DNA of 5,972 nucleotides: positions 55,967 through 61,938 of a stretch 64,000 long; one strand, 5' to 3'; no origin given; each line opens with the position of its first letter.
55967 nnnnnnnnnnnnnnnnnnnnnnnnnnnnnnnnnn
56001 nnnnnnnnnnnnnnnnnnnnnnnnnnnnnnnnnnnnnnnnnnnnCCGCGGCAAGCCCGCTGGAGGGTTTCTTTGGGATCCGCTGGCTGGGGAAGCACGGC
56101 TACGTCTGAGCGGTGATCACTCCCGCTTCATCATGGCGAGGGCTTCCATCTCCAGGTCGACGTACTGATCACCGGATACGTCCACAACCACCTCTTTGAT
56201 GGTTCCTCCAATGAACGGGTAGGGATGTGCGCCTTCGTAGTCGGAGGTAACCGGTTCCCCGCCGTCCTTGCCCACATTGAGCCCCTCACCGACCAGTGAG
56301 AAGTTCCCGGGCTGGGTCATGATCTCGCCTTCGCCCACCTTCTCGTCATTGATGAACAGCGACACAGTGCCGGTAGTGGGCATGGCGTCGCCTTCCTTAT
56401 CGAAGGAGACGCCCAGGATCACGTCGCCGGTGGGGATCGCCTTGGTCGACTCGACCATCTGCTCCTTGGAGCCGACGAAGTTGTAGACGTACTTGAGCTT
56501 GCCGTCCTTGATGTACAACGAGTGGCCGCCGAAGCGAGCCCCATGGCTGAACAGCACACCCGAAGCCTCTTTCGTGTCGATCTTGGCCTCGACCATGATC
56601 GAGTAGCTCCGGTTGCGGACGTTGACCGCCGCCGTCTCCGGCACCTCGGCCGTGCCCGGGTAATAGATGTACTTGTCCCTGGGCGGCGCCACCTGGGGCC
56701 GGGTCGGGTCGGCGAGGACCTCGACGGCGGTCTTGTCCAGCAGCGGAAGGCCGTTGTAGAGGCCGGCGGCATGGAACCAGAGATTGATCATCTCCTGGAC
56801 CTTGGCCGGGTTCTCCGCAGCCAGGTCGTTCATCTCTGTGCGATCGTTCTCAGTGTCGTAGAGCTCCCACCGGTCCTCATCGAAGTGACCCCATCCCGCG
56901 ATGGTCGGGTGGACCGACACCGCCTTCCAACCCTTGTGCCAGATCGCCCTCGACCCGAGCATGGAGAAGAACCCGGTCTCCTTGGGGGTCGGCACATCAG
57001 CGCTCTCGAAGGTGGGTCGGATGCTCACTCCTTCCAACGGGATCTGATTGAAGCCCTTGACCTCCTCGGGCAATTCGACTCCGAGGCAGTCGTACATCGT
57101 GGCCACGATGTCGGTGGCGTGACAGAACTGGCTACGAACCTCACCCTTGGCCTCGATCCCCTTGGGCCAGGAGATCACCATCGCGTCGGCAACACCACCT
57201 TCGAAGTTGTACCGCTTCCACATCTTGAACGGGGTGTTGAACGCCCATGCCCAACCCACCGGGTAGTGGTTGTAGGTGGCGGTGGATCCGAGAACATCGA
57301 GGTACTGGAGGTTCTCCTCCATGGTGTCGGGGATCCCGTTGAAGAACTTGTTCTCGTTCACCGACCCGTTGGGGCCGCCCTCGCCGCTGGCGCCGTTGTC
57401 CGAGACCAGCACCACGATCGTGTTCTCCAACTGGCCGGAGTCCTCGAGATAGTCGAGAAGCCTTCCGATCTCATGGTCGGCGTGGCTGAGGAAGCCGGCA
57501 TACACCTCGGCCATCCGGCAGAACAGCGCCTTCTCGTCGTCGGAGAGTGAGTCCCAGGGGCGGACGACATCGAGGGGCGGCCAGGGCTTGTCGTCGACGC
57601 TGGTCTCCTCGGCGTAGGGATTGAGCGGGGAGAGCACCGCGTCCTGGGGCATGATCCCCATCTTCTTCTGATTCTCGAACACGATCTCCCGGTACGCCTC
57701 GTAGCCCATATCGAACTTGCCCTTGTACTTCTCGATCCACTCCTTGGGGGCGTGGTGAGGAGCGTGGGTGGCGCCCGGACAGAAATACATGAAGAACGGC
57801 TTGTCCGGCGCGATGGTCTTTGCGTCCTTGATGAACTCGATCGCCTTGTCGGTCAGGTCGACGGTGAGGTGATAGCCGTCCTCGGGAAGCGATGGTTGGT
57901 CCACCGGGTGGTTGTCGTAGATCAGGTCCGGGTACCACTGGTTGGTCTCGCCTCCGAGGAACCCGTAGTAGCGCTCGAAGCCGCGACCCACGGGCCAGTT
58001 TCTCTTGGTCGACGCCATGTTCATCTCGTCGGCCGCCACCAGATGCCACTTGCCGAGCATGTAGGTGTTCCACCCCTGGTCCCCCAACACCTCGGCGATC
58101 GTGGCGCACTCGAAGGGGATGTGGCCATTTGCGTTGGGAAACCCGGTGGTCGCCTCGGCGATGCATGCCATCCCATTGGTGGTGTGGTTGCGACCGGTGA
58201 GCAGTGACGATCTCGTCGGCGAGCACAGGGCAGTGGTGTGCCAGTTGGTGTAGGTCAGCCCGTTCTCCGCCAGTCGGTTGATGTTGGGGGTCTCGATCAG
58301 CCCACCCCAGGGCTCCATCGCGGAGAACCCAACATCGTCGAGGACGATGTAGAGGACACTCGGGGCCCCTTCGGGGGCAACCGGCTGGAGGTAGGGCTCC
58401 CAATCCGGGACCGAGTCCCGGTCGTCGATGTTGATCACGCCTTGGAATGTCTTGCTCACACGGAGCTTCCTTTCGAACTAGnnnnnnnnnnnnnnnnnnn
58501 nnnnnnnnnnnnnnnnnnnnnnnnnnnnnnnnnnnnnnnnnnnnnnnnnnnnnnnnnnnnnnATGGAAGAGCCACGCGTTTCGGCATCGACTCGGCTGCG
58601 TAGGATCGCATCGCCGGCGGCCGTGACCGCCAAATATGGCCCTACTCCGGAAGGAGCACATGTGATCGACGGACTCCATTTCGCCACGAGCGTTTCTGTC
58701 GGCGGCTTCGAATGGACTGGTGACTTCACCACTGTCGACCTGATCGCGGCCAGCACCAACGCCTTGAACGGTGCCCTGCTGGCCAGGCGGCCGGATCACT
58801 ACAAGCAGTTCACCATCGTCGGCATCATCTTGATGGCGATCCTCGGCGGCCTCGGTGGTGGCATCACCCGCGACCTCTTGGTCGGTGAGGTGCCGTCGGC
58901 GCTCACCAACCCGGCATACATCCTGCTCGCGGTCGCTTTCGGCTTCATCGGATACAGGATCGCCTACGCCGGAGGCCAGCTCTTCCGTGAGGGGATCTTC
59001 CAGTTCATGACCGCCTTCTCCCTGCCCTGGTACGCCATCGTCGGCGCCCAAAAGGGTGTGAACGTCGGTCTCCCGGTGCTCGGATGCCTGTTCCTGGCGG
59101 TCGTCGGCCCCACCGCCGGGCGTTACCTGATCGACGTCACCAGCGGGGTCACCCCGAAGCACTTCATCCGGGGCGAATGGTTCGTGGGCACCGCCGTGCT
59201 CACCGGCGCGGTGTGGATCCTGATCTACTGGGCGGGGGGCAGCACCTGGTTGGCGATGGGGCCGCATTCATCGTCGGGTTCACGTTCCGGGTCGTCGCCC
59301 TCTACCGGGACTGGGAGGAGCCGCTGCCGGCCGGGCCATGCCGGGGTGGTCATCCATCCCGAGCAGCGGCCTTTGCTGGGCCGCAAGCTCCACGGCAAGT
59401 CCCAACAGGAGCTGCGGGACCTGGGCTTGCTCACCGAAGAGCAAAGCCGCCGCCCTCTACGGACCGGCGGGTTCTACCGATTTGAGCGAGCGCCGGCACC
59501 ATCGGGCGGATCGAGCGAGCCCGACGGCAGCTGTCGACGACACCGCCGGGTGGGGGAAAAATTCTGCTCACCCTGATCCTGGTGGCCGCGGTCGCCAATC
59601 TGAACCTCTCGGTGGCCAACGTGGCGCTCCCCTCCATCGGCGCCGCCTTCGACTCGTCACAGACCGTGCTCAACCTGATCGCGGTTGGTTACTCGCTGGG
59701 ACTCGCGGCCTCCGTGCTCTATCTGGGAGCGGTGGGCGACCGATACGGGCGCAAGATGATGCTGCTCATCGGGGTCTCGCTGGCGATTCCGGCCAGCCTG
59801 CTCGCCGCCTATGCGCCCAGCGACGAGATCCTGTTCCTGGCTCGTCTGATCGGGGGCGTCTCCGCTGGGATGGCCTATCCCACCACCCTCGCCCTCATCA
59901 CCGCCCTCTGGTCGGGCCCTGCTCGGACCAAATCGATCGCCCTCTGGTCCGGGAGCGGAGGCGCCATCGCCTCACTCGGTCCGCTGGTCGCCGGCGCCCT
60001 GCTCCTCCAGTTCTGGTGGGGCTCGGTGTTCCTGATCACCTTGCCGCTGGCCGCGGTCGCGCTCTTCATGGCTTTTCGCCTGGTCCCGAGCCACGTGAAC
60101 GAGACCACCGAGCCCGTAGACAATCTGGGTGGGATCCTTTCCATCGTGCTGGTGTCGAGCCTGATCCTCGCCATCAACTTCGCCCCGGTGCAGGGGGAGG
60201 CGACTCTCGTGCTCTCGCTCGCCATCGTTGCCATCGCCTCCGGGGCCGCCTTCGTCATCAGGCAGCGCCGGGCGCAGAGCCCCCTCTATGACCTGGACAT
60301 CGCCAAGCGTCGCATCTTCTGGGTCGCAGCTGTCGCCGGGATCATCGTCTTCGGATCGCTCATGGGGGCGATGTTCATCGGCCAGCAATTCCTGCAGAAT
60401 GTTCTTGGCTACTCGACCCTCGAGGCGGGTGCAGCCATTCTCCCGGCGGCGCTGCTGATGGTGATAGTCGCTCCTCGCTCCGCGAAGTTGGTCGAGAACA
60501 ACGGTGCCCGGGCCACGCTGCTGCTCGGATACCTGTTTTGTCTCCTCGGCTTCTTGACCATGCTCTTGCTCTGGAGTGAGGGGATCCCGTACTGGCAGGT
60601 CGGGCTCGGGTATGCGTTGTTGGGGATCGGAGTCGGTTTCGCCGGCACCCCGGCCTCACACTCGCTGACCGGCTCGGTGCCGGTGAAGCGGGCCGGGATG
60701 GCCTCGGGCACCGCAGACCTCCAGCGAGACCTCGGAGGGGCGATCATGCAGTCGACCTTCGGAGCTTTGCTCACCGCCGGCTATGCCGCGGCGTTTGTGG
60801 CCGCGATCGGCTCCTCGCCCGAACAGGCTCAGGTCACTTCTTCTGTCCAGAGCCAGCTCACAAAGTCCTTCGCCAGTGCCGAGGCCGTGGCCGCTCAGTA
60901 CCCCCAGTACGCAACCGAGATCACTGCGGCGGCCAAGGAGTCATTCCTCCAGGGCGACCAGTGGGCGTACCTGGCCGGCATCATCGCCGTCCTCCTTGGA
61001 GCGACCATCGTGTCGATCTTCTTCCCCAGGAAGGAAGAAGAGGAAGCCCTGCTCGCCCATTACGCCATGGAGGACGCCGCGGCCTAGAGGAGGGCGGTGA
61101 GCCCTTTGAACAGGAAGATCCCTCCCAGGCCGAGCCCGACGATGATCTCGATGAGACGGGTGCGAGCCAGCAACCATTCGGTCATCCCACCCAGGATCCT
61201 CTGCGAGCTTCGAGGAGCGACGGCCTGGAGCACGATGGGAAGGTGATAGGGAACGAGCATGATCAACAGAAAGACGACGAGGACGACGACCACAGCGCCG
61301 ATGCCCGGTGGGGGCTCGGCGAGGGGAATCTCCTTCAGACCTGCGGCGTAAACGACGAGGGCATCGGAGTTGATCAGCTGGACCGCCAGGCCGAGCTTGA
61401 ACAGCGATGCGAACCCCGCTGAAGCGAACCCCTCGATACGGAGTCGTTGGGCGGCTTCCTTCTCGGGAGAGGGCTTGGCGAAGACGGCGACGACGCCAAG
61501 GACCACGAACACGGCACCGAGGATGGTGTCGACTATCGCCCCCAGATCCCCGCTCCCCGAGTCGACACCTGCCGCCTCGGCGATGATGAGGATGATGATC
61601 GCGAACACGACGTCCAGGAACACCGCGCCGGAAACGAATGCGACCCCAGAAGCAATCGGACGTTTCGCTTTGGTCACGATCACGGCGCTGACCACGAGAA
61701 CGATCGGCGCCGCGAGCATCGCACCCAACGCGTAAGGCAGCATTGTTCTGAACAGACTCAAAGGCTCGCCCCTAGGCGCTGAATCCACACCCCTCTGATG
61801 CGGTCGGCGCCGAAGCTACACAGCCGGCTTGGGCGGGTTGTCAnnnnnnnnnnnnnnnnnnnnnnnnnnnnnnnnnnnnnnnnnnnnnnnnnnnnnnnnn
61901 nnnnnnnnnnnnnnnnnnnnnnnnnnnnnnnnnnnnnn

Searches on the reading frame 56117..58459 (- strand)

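Call 22: search_protein_families(library=pfam, proteins=[window:56117-58459:-], max_evalue=0.001)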
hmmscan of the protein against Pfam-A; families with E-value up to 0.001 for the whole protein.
window:56117-58459:- (780 aa): 3 families
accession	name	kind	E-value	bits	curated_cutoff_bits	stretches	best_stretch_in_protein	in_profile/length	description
PF00884.28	Sulfatase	-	4.2e-58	197.5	25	1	33-461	1-301/301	Sulfatase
PF16347.10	SGSH_C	-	4.2e-09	37.2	29.3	1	415-475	8-67/154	N-sulphoglucosamine sulphohydrolase, C-terminal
PF01663.27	Phosphodiest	-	8.4e-09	35.9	23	0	35-97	1-62/342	Type I phosphodiesterase / nucleotide pyrophosphatase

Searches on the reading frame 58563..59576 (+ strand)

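Call 22: search_protein_families(library=pfam, proteins=[window:58563-59576:+], max_evalue=0.001)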
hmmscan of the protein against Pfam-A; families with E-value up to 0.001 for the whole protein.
window:58563-59576:+ (337 aa): 1 family
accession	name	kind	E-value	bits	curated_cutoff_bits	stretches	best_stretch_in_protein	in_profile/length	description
PF03458.18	Gly_transporter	-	2.6e-19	69.3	23.5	2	57-130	2-73/78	Glycine transporter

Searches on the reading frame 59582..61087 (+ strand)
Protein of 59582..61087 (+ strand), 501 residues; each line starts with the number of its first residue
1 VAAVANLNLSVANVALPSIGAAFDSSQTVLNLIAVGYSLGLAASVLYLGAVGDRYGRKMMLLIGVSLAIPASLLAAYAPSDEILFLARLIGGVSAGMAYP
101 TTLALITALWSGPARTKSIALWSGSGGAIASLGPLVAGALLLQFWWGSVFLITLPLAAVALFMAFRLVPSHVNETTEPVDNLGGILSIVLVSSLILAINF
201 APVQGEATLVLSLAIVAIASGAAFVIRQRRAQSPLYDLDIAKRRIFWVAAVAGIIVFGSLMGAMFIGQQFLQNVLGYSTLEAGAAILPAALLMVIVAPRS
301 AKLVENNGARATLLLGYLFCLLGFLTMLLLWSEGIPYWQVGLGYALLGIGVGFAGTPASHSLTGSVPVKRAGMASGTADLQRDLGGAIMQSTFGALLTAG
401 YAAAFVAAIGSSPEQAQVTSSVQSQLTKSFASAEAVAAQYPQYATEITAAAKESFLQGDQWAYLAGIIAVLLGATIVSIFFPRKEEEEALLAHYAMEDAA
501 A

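Call 22: search_protein_families(library=pfam, proteins=[window:59582-61087:+], max_evalue=0.001)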
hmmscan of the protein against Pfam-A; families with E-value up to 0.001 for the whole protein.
window:59582-61087:+ (501 aa): 2 families
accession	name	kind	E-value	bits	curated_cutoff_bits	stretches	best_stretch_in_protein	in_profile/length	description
PF07690.21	MFS_1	-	1.7e-44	152.6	33.4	1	2-388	5-345/347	Major Facilitator Superfamily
PF00083.30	Sugar_tr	-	3.3e-08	33.3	22.3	1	3-102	21-123/452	Sugar (and other) transporter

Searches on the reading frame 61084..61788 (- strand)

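Call 22: search_protein_families(library=pfam, proteins=[window:61084-61788:-], max_evalue=0.001)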
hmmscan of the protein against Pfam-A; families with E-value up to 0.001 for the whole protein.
window:61084-61788:- (234 aa): 1 family
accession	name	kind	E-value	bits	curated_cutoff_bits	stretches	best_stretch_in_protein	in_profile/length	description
PF11139.14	SfLAP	-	2.4e-16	60.3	35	1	17-230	2-212/213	Sap, sulfolipid-1-addressing protein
